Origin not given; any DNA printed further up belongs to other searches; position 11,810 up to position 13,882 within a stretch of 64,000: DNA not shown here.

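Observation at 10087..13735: Tandem paralogous secreted proteins: novel zincin-like core (HExxH...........) fused to a ComEA-type HhH DNA-binding domain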

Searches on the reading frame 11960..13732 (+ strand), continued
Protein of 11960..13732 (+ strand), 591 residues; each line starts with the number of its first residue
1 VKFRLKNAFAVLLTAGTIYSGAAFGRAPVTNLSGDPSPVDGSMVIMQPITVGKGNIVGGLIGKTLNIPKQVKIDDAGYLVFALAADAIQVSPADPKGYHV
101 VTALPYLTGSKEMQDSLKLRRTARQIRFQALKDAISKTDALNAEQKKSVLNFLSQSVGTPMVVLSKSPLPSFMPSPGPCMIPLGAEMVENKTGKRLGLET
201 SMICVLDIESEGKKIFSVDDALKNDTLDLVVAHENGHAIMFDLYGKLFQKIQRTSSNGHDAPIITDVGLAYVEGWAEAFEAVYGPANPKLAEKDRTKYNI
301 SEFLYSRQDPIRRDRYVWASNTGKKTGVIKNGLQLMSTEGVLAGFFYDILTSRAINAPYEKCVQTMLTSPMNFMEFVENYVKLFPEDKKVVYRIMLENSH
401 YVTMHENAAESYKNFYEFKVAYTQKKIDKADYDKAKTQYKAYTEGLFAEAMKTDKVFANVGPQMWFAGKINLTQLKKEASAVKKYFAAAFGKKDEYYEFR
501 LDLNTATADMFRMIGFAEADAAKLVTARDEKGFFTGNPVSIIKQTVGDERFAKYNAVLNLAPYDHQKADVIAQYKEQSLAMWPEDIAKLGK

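Call 61: fold_search(model_id=the predicted structure, library=pdb)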
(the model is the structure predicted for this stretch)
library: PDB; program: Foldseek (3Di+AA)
matches with E <= 10: 53; with E <= 0.001: 0
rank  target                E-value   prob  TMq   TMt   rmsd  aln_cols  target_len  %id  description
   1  6qee_A                1.5e+00  0.02  0.08  0.05  38.4       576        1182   10  Nanodisc reconstituted Human-mouse chimeric ABCB1 (ABCB1HM)-EQ mutant in complex with UIC2 Fab and Zosuquidar. (released 2019-02-27)
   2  7p9k_A                1.8e+00  0.03  0.08  0.08  20.4       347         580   12  BrxU, GmrSD-family Type IV restriction enzyme (released 2021-12-08)
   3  7xp7_D                2.6e+00  0.02  0.08  0.12  23.0       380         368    9  Crystal Structure of the Flavoprotein ColB1 Catalyzing Assembly Line-Tethered Cysteine Dehydrogenation (released 2023-02-08)
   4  7upp_B                2.7e+00  0.04  0.09  0.15  20.6       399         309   10  Crystal structure of designed heterotrimeric assembly DHT03_2arm_A21/B21/C long (released 2022-12-14)
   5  9n1y                  2.7e+00  0.01  0.07  0.04  33.4       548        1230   10  BSEP E297G Apo Structure in GDN (released 2025-04-02)
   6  5cwp                  3.3e+00  0.06  0.10  0.19  17.1       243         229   10  Crystal structure of de novo designed helical repeat protein DHR79 (released 2015-12-16)
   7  6i1z_B                3.7e+00  0.02  0.07  0.12  19.5       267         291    8  Outward facing structure of apo CST (released 2019-06-05)
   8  9jcl_R                4.1e+00  0.02  0.09  0.13  20.8       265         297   17  ADP-bound purinergic receptor 1 with L266P mutant in complex with miniGs/q (released 2025-09-10)
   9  8qai_A                4.3e+00  0.02  0.11  0.14  20.6       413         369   12  X-ray crystal structure of a de novo designed single-chain parallel coiled-coil alpha-helical barrel with 7 inner heli (released 2024-07-03)
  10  8jxu                  4.3e+00  0.01  0.08  0.05  36.0       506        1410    9  Cryo-EM structure of human ABC transporter ABCC2 under active turnover condition (released 2024-01-03)
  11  3pds                  4.5e+00  0.01  0.09  0.11  31.9       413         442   10  Irreversible Agonist-Beta2 Adrenoceptor Complex (released 2011-01-12)
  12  3fmc_C                4.7e+00  0.03  0.08  0.11  19.4       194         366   11  CRYSTAL STRUCTURE OF a putative succinylglutamate desuccinylase / aspartoacylase family protein (SAMA_0604) FROM SHEWA (released 2009-01-06)
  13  8pee                  4.7e+00  0.01  0.06  0.04  33.7       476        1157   13  ABCB1 L335C mutant (mABCB1) in the inward facing state bound to AAC (released 2024-03-20)
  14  3hlv_B                5.4e+00  0.02  0.09  0.17  16.4       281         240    9  Crystal structure of human Estrogen Receptor Alpha Ligand-Binding Domain in complex with a Glucocorticoid Receptor Int (released 2010-06-02)
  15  9jh3_R                5.4e+00  0.02  0.09  0.15  23.2       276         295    9  CMF-019 with APLNR-Gi complex (released 2025-04-23)
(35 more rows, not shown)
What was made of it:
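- On Gluzincin / thermolysin-like fold (clan MA(E)): Caveat: Foldseek was negative (call 61).
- Foldseek against the PDB found nothing significant (call 61). Foldseek finds nothing (call 61).
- Tried and rejected: Foldseek against the PDB: best E = 1.5, meaningless (call 61).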

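Call 76: search_protein_families(library=pfam, proteins=[L073:4038-4946:+, L073:5020-5574:+, L073:7470-7904:+, L073:7954-8886:+, L073:8960-10258:+, L073:10268-10960:+, L073:10974-12197:+, L073:1138-2565:+, L073:2723-3175:-], max_evalue=0.0001)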
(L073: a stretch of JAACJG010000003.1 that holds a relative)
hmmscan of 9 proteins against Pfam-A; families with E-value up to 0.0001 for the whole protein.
L073:4038-4946:+ (303 aa): 0 families

L073:5020-5574:+ (185 aa): 0 families

L073:7470-7904:+ (145 aa): 0 families

L073:7954-8886:+ (311 aa): 0 families

L073:8960-10258:+ (433 aa): 1 family
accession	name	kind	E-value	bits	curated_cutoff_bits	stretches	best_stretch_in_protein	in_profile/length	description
PF02687.27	FtsX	-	6.5e-16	58.9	25.5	1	307-422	2-116/120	FtsX-like permease C-terminal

L073:10268-10960:+ (231 aa): 1 family
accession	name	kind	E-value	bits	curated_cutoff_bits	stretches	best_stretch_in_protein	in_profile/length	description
PF00005.33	ABC_tran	-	3.1e-32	112.5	25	1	29-176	2-136/137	ABC transporter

L073:10974-12197:+ (408 aa): 2 families
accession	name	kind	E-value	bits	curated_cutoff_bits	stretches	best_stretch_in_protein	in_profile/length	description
PF02687.27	FtsX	-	2e-19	70.3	25.5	1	282-401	2-120/120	FtsX-like permease C-terminal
PF12704.14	MacB_PCD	-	2.8e-08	34.8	27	1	22-246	4-199/207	MacB-like periplasmic core domain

L073:1138-2565:+ (476 aa): 2 families
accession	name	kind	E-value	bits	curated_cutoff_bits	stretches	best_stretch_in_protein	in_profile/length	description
PF00749.27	tRNA-synt_1c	-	1.1e-106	356.7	23.4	1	4-320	1-314/314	tRNA synthetases class I (E and Q), catalytic domain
PF19269.4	Anticodon_2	-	4.5e-23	82.6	23.6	1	343-475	4-138/141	Anticodon binding domain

L073:2723-3175:- (150 aa): 0 families
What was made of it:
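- Tried and rejected: A's native neighbourhood in L073 is uninformative (call 76).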

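Call 77: find_homologous_proteins(query=P0161, max_evalue=0.00001)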
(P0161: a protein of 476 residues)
Query P0161 (476 aa): 115 proteins with E <= 0.00001 among 8000 candidates.
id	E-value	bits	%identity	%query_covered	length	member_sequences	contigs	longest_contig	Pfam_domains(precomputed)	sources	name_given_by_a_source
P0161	0.0e+0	1054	100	100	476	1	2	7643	PF12836.14,PF03934.20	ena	-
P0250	3.1e-183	628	60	99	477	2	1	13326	PF12836.14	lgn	-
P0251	4.6e-143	495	50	99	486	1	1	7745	PF12836.14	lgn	-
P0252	3.2e-134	466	47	99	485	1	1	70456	PF12836.14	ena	-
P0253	1.8e-133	464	46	100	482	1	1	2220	PF12836.14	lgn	-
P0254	6.8e-133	462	47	99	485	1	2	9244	PF12836.14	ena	-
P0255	1.1e-132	461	46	99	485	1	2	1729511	PF12836.14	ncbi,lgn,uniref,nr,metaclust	ncbi:ComEA family DNA-binding protein [Desnuesiella massiliensis]|uniref:ComEA family DNA-binding pr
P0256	1.3e-132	461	45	100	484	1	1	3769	PF12836.14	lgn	-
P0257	6.9e-131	455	47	99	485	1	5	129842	PF12836.14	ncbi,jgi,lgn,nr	ncbi:MAG: helix-hairpin-helix domain-containing protein [Vallitalea sp.]|jgi:hypothetical protein|nr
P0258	2.3e-130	454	47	99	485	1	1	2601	PF12836.14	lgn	-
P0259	3.6e-130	453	47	99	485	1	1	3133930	PF12836.14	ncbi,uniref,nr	ncbi:helix-hairpin-helix domain-containing protein [Sedimentibacter sp. zth1]|uniref:ComEA family DN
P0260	3.7e-129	450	46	99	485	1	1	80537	PF12836.14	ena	-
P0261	4.7e-128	446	46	99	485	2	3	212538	PF12836.14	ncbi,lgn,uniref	ncbi:MAG: hypothetical protein RR636_01790 [Clostridium sp.]|uniref:ComEA family DNA-binding protein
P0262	2.4e-125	437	44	98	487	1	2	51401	PF12836.14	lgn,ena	-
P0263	3.4e-125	437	45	99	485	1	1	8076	PF12836.14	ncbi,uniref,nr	ncbi:helix-hairpin-helix domain-containing protein [Clostridium sp. 19966]|uniref:ComEA family DNA-b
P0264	6.3e-125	436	45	99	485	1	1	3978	PF12836.14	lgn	-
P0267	1.3e-121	425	44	98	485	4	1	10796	PF12836.14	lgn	-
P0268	2.1e-121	424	43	98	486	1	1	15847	PF12836.14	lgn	-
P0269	6.8e-121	422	46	99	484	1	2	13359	PF12836.14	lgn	-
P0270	7.7e-121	422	43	99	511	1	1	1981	PF12836.14,PF03934.20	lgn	-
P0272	2.8e-120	420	43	99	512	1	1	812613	PF12836.14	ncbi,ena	-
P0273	3.3e-120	420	43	99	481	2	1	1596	PF12836.14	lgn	-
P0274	7.1e-120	419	42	99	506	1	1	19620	PF12836.14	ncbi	ncbi:ComEA family DNA-binding protein [Acidobacteriota bacterium]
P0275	7.6e-119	416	43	100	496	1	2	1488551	PF12836.14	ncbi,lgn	-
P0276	3.2e-118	414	41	99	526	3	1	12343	PF12836.14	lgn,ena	-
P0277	6.2e-118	413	41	98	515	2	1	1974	PF12836.14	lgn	-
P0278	1.2e-117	412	42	98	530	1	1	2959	PF12836.14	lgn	-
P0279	2.8e-117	410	42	98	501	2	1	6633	PF12836.14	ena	-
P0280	3.3e-117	410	42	98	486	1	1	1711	PF12836.14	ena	-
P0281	3.3e-117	410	41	99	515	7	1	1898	PF12836.14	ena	-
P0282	4.7e-117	410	43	100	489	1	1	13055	PF12836.14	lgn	-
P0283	8.9e-117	409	42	98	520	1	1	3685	PF12836.14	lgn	-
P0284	2.8e-116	407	42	99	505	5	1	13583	PF12836.14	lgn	-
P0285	3.4e-116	407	40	99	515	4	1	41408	PF12836.14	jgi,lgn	jgi:hypothetical protein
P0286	4.6e-116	406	43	98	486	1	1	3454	PF12836.14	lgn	-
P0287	9.1e-116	405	41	99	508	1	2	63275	PF12836.14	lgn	-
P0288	8.2e-115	402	42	98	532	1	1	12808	PF12836.14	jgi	jgi:hypothetical protein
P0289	1.0e-114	402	44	99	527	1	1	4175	PF12836.14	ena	-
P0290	2.2e-114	401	41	98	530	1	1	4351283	PF12836.14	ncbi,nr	ncbi:MAG: helix-hairpin-helix domain-containing protein [Candidatus Aminicenantes bacterium]|nr:MAG:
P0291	3.3e-114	400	44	95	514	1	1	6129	PF12836.14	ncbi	-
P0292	9.1e-114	399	41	99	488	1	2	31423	PF12836.14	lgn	-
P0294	9.4e-113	396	43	98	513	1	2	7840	PF12836.14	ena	-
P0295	2.2e-112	394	40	99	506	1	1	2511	PF12836.14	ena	-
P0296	5.1e-112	393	43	100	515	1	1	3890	PF12836.14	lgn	-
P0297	7.5e-112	393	43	93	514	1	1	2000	PF12836.14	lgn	-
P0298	8.1e-112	392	43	99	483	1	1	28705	PF12836.14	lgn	-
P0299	1.2e-111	392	41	99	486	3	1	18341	PF12836.14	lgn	-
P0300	5.8e-111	390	39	99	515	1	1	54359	PF12836.14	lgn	-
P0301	6.3e-111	390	41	99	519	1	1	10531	PF12836.14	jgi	jgi:hypothetical protein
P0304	1.2e-109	385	40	99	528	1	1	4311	PF12836.14,PF03934.20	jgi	jgi:hypothetical protein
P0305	5.4e-109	383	39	99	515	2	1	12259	PF12836.14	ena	-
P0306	6.5e-109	383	41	98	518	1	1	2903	PF12836.14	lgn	-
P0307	7.9e-109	383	41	98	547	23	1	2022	PF12836.14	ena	-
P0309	2.1e-107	378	41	98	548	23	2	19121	PF12836.14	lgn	-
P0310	3.2e-107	377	43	95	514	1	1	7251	PF12836.14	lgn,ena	-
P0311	3.5e-107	377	42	98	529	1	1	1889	PF12836.14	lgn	-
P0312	5.4e-107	377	41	98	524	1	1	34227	PF12836.14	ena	-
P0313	5.9e-107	376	41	95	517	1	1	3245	PF12836.14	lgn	-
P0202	6.8e-107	376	42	99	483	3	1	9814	PF12836.14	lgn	-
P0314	1.3e-106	375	42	95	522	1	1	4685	PF12836.14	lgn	-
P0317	2.2e-106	375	41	98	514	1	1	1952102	PF12836.14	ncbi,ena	-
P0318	5.4e-106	373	39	99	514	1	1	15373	PF12836.14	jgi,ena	-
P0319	7.7e-106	373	42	91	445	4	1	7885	PF12836.14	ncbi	-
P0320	9.6e-106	372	40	98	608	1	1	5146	PF12836.14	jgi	jgi:hypothetical protein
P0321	1.0e-105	372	40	98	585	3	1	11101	PF12836.14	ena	-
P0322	1.4e-105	372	39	98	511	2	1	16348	PF12836.14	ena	-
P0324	2.2e-105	371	39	98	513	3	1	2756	PF12836.14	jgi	jgi:hypothetical protein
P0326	6.2e-105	370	39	98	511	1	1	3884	PF12836.14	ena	-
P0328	2.8e-104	368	41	95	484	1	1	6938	PF12836.14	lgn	-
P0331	3.4e-103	364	39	94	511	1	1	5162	PF12836.14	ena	-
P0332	7.5e-103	363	39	98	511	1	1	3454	PF12836.14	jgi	jgi:hypothetical protein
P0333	1.7e-102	362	39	98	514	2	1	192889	PF12836.14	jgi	jgi:hypothetical protein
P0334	2.5e-101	358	40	94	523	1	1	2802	PF12836.14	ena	-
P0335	2.9e-101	358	40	98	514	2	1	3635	PF12836.14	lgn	-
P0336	3.0e-101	358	39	98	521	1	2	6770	PF12836.14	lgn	-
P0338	1.5e-100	355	39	95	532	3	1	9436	PF12836.14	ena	-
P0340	4.4e-98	347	41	95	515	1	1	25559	PF12836.14,PF03934.20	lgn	-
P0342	1.3e-97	346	40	98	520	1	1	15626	PF12836.14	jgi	jgi:hypothetical protein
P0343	1.3e-97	346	40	98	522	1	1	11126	PF12836.14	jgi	jgi:hypothetical protein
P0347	6.3e-86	307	37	98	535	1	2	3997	PF12836.14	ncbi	-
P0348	5.5e-79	284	32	99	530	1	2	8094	PF12836.14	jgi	jgi:hypothetical protein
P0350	1.9e-76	276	43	68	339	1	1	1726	PF12836.14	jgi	jgi:hypothetical protein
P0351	9.2e-57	211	33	86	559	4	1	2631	PF12836.14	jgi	jgi:hypothetical protein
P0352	1.8e-56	210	32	86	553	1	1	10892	PF12836.14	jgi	jgi:hypothetical protein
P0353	9.1e-55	204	32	87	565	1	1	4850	PF12836.14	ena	-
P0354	1.6e-54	204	32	88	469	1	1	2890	PF12836.14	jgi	-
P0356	1.4e-36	144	27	99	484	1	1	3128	PF12836.14,PF03934.20,PF14579.13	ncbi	-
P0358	9.5e-35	138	28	92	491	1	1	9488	PF12836.14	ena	-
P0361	2.0e-22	98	27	85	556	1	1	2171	PF12836.14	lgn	-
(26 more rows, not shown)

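Call 80: find_encoding_contigs(protein=P0259, flank=7000, max_places=2)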
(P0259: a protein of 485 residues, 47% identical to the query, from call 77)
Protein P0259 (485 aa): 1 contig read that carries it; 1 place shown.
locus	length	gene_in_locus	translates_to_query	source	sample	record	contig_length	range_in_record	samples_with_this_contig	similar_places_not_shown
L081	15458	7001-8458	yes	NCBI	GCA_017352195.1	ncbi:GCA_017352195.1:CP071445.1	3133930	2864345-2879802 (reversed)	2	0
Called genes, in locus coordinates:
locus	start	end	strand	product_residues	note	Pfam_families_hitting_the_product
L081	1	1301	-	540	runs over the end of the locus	PF00664:ABC_membrane, PF13304:AAA_21 (faint), PF00005:ABC_tran, PF02463:SMC_N (weak)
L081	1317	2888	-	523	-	PF00664:ABC_membrane, PF13175:AAA_15 (weak), PF00005:ABC_tran, PF13476:AAA_23 (weak), PF13304:AAA_21 (faint), PF02463:SMC_N (weak)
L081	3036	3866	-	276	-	PF04055:Radical_SAM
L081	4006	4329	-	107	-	-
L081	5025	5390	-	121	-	PF24709:DUF7670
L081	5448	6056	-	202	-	PF02517:Rce1-like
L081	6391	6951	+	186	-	-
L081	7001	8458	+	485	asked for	PF12836:HHH_3 (weak)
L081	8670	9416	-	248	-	PF00005:ABC_tran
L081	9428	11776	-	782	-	PF02687:FtsX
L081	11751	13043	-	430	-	PF05977:MFS_3, PF07690:MFS_1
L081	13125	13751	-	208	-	PF00440:TetR_N, PF21303:TetR_C_39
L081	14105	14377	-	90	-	-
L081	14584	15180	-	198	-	PF11193:DUF2812 (weak)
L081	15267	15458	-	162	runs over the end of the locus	PF01797:Y1_Tnp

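Call 81: find_encoding_contigs(protein=P0255, flank=7000, max_places=2)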
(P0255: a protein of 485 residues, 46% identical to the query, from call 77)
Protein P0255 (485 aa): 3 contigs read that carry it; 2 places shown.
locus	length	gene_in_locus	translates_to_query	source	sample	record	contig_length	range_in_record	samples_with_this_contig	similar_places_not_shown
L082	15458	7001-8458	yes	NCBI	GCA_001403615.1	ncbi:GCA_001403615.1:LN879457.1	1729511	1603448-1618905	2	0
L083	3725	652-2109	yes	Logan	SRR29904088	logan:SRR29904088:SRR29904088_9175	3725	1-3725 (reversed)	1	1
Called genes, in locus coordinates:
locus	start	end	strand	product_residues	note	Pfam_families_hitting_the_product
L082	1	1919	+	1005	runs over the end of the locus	PF12704:MacB_PCD (weak), PF02687:FtsX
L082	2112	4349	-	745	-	PF02463:SMC_N (faint), PF03193:RsgA_GTPase (faint), PF13191:AAA_16 (faint), PF13555:AAA_29 (faint), PF17755:UvrA_DNA-bind (faint), PF01443:Viral_helicase1 (faint), PF13304:AAA_21 (faint), PF00005:ABC_tran, +1 more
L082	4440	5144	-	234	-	PF00376:MerR, PF12728:HTH_17 (faint), PF13411:MerR_1, PF00376:MerR (weak), PF13411:MerR_1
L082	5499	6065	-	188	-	PF00583:Acetyltransf_1, PF13508:Acetyltransf_7 (weak)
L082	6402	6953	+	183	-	PF01022:HTH_5 (weak)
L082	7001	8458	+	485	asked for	PF12836:HHH_3 (weak)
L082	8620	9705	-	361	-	PF14172:DUF4309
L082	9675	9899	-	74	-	-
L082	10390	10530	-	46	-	PF08238:Sel1 (faint)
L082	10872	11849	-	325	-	-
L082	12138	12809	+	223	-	PF00072:Response_reg, PF00486:Trans_reg_C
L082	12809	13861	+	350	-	PF00512:HisKA, PF02518:HATPase_c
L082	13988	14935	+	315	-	PF00005:ABC_tran, PF13304:AAA_21 (faint), PF13732:DrrA1-3_C (weak)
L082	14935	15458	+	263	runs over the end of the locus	PF01061:ABC2_membrane, PF12698:ABC2_membrane_3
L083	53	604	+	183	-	PF01022:HTH_5 (weak)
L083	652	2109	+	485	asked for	PF12836:HHH_3 (weak)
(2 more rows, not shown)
